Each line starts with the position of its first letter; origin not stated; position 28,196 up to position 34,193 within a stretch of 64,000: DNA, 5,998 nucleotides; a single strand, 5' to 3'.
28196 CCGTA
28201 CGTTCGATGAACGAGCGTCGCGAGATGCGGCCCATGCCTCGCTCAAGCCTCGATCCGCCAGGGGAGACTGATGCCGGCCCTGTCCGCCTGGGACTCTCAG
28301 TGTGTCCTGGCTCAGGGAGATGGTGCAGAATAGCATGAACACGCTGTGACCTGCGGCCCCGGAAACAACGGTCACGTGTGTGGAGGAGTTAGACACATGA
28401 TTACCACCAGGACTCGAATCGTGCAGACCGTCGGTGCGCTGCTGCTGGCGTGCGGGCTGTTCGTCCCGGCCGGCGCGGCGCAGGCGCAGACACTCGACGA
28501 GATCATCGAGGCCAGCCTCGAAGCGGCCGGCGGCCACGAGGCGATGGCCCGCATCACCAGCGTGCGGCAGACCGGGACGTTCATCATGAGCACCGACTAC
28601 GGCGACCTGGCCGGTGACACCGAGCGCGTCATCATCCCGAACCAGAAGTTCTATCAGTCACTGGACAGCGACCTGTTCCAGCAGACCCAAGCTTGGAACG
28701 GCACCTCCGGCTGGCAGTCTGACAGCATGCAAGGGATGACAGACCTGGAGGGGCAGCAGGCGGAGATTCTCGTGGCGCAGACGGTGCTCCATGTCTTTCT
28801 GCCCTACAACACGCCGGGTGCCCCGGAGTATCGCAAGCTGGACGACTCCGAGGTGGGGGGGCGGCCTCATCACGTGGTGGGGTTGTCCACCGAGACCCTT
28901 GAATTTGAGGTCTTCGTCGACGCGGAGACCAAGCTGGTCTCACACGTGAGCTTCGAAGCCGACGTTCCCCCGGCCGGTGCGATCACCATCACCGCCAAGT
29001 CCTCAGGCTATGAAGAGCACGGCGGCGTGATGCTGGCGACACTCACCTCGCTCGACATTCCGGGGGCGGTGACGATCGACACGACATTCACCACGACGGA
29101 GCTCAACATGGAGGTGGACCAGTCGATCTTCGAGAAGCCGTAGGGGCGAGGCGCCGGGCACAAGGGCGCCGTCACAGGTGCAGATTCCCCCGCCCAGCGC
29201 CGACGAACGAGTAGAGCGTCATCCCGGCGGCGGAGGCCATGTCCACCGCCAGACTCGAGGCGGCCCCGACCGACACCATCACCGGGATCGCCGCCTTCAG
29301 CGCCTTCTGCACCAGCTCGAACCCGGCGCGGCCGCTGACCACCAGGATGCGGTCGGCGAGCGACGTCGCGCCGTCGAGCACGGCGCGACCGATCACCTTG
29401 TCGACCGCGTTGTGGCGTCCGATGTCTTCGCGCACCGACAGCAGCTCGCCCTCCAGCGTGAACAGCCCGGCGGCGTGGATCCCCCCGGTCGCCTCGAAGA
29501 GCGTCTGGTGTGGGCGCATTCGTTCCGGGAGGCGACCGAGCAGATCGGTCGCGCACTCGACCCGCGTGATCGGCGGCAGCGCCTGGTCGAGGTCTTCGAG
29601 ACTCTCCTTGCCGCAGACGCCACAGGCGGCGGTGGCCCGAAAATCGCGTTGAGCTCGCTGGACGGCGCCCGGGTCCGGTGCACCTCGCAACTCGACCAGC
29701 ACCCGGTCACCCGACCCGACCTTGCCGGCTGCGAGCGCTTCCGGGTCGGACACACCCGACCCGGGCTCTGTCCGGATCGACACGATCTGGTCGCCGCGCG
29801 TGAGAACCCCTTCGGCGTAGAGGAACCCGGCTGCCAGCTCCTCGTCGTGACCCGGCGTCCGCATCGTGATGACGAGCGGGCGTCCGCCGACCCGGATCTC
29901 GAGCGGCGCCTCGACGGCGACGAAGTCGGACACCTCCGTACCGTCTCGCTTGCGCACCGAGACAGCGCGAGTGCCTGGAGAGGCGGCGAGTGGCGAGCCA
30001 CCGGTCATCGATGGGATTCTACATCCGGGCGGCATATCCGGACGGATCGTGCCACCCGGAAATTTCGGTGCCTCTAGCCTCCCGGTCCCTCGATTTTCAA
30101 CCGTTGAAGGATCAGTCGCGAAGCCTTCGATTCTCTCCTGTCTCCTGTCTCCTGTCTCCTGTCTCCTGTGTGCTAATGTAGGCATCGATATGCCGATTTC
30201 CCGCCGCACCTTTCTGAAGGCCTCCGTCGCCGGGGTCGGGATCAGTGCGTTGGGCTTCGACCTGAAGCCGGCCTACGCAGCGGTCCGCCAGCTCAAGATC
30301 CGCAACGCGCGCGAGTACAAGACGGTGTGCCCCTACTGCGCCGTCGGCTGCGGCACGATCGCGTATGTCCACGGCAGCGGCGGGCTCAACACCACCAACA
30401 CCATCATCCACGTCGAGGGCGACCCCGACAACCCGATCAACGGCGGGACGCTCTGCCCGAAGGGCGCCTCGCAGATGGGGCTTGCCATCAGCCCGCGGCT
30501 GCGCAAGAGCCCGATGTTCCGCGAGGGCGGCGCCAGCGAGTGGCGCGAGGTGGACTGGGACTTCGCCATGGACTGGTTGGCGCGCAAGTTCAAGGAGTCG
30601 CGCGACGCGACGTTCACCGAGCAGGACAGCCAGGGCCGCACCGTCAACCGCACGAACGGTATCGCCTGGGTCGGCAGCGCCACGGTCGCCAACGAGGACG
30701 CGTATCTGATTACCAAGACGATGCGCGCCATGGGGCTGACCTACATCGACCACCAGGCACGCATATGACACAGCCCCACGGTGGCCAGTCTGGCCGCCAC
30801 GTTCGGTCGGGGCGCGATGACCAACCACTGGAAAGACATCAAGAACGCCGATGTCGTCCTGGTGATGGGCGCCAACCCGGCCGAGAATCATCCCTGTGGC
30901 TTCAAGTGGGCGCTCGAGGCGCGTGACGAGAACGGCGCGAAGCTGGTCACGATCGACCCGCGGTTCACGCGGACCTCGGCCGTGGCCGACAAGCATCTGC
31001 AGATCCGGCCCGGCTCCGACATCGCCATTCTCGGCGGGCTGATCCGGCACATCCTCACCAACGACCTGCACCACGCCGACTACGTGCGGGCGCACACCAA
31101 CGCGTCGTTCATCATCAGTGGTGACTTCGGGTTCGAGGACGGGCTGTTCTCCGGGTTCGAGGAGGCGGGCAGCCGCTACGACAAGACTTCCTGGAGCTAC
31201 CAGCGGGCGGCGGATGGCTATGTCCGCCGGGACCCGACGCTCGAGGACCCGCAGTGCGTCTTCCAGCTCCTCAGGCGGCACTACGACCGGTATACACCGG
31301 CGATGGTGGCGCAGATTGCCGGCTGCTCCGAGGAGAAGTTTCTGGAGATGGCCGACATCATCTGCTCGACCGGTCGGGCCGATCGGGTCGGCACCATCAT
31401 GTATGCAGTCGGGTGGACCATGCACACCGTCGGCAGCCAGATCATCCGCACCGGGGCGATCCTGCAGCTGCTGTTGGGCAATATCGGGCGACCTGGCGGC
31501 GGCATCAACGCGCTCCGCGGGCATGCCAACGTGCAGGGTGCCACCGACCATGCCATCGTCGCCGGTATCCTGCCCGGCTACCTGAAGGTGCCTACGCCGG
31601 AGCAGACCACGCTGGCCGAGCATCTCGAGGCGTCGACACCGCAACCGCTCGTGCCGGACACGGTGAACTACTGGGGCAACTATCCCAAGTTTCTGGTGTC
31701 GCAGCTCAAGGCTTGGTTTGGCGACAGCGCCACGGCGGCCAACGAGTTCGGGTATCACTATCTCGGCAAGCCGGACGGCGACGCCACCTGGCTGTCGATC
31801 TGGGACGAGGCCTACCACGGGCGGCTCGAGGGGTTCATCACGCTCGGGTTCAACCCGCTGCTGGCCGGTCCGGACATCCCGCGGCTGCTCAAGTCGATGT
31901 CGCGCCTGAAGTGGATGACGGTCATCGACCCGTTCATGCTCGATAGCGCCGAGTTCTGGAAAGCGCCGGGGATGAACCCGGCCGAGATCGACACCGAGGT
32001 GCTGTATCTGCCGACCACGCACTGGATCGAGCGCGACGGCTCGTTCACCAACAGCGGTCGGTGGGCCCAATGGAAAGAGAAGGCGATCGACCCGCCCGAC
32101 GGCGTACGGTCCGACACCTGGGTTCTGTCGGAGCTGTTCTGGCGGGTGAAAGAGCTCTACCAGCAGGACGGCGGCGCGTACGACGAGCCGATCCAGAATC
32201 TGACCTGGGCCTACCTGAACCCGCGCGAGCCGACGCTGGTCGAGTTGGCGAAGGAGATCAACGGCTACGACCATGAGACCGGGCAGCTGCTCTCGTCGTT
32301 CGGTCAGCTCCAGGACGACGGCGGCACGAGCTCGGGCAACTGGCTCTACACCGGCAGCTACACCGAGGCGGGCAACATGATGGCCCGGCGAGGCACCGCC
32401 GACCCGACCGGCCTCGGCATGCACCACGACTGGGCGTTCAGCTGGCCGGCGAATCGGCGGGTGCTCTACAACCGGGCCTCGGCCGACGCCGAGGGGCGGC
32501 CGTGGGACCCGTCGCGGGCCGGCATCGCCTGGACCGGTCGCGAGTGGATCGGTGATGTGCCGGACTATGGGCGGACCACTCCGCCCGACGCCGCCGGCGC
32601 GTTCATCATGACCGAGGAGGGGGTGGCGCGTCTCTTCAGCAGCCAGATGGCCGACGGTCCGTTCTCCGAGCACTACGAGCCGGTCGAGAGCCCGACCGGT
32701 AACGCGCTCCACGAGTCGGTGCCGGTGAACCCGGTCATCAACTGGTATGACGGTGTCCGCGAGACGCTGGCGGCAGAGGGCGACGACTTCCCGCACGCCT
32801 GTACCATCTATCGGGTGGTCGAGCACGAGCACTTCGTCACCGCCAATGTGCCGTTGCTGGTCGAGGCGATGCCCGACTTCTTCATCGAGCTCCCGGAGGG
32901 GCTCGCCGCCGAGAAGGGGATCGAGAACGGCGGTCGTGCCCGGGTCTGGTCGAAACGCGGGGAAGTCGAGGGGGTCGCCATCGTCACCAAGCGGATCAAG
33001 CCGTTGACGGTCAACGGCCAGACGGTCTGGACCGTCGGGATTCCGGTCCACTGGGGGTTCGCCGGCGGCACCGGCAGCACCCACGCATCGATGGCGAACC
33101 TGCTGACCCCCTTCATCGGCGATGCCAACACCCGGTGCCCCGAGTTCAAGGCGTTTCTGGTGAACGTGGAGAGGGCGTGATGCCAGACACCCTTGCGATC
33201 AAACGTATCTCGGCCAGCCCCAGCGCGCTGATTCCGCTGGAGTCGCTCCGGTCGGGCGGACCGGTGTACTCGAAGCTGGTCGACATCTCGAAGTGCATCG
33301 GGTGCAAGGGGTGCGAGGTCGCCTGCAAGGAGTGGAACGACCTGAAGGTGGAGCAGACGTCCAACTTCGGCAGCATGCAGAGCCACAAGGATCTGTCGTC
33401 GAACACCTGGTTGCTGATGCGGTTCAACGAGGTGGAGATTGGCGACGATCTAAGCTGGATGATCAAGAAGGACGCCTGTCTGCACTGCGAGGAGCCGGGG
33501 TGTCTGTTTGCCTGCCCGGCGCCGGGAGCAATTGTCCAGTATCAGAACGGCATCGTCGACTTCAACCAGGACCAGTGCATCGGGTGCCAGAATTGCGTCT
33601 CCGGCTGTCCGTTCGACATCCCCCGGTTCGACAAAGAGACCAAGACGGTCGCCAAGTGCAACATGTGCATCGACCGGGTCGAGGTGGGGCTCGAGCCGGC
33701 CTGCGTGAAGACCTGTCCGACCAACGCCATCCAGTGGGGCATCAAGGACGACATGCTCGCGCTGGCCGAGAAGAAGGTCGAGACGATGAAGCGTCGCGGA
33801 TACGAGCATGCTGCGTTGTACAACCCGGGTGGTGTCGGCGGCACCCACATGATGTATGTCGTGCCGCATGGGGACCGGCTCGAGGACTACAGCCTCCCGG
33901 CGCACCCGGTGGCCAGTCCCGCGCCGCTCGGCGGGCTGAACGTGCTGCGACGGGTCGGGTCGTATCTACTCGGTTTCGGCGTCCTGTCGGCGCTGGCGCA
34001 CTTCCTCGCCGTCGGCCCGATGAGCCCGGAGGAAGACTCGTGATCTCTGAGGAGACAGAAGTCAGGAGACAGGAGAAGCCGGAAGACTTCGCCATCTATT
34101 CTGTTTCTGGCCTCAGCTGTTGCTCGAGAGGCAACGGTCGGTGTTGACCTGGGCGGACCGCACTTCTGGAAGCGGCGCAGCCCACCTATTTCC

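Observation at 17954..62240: Dispersed intergenic repeat family built from CTCCTGY heptads (SD/anti-SD look-alikes), seven copies in 64 kb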

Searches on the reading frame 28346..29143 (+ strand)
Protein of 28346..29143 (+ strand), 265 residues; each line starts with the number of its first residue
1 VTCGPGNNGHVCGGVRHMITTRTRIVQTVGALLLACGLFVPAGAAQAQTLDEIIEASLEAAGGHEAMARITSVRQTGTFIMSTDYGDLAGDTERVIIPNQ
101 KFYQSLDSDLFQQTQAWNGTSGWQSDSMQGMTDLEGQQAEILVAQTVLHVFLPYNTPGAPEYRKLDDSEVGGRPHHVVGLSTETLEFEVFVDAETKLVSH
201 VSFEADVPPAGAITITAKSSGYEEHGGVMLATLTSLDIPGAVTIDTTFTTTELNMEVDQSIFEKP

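Call 9: search_protein_families(library=pfam, proteins=[window:28346-29143:+])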
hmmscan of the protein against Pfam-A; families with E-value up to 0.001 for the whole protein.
window:28346-29143:+ (265 aa): 0 families

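Call 71: search_protein_families(library=pfam, proteins=[window:28397-29143:+], max_evalue=0.01)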
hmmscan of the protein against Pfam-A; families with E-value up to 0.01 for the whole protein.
window:28397-29143:+ (248 aa): 0 families

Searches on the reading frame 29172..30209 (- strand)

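Call 8: search_protein_families(library=pfam, proteins=[window:29172-30209:-])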
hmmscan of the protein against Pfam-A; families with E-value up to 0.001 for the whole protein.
window:29172-30209:- (345 aa): 1 family
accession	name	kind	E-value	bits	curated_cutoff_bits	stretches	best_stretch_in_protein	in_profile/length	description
PF02634.21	FdhD-NarQ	-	1.3e-59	202.2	27.2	1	98-341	1-227/237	FdhD/NarQ family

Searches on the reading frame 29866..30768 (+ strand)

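Call 9: search_protein_families(library=pfam, proteins=[window:29866-30768:+])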
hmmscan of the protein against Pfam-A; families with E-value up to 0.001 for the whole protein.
window:29866-30768:+ (300 aa): 1 family
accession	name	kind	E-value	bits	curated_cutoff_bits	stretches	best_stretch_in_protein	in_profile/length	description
PF04879.21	Molybdop_Fe4S4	-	3.9e-14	52.8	22.7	1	150-203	3-49/55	Molybdopterin oxidoreductase Fe4S4 domain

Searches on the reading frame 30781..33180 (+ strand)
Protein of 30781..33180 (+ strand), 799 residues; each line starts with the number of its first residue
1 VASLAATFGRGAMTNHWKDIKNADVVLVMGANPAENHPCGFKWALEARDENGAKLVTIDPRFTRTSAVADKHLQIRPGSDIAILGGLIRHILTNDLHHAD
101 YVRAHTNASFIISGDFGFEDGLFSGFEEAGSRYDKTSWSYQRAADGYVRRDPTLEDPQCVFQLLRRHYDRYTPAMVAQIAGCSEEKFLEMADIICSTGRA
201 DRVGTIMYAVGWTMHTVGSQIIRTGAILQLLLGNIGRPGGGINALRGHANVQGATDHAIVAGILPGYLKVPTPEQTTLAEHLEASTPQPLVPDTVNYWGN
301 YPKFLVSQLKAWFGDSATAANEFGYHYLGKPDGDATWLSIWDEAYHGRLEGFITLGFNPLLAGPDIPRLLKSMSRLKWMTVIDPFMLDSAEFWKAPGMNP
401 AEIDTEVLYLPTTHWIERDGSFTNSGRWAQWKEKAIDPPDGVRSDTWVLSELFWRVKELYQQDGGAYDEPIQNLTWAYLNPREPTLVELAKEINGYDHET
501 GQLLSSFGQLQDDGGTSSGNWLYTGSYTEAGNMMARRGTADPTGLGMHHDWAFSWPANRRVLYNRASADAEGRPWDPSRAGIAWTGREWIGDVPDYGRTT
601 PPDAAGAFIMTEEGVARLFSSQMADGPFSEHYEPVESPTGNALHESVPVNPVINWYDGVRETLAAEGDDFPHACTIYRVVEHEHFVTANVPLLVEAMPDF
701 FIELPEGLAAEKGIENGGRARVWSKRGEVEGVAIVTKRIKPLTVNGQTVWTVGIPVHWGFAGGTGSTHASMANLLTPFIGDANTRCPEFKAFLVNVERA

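Call 8: search_protein_families(library=pfam, proteins=[window:30781-33180:+])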
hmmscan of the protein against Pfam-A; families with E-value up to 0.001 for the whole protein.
window:30781-33180:+ (799 aa): 2 families
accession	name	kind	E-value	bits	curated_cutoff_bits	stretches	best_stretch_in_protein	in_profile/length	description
PF00384.28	Molybdopterin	-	9e-24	84.6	24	1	12-452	97-350/353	Molybdopterin oxidoreductase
PF01568.27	Molydop_binding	-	4.6e-12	46.4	26.8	1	677-792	6-109/110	Molydopterin dinucleotide binding domain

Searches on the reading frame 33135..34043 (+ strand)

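Call 8: search_protein_families(library=pfam, proteins=[window:33135-34043:+])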
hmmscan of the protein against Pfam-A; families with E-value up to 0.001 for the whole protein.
window:33135-34043:+ (302 aa): 10 families
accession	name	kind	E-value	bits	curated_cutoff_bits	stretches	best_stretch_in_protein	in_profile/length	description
PF13247.11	Fer4_11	-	6.3e-26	90.9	26.2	1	107-202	2-98/100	4Fe-4S dicluster domain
PF12838.12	Fer4_7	-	1.5e-13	51.4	27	2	53-129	1-50/52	4Fe-4S dicluster domain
PF12837.12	Fer4_6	-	2.9e-10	40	25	1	140-162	1-23/24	4Fe-4S binding domain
PF13187.11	Fer4_9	-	9.2e-10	38.8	27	3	53-132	1-51/52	4Fe-4S dicluster domain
PF14697.11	Fer4_21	-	1.3e-09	38.5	35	1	110-160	3-53/59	4Fe-4S dicluster domain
PF13237.11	Fer4_10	-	1.7e-08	34.7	25.5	2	109-159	3-53/53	4Fe-4S dicluster domain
PF12797.12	Fer4_2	-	4.6e-08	32.9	24.5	1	141-160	3-22/22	4Fe-4S binding domain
PF00037.32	Fer4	-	1.2e-05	25.3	21.1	1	142-162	2-22/24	4Fe-4S binding domain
PF12800.12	Fer4_4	-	0.00029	21.4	24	0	146-160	2-16/17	4Fe-4S binding domain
PF25160.1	LdpA_Fe-S-bd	-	0.0003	20.9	27.6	0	117-161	4-41/49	LdpA Fe-S cluster-binding domain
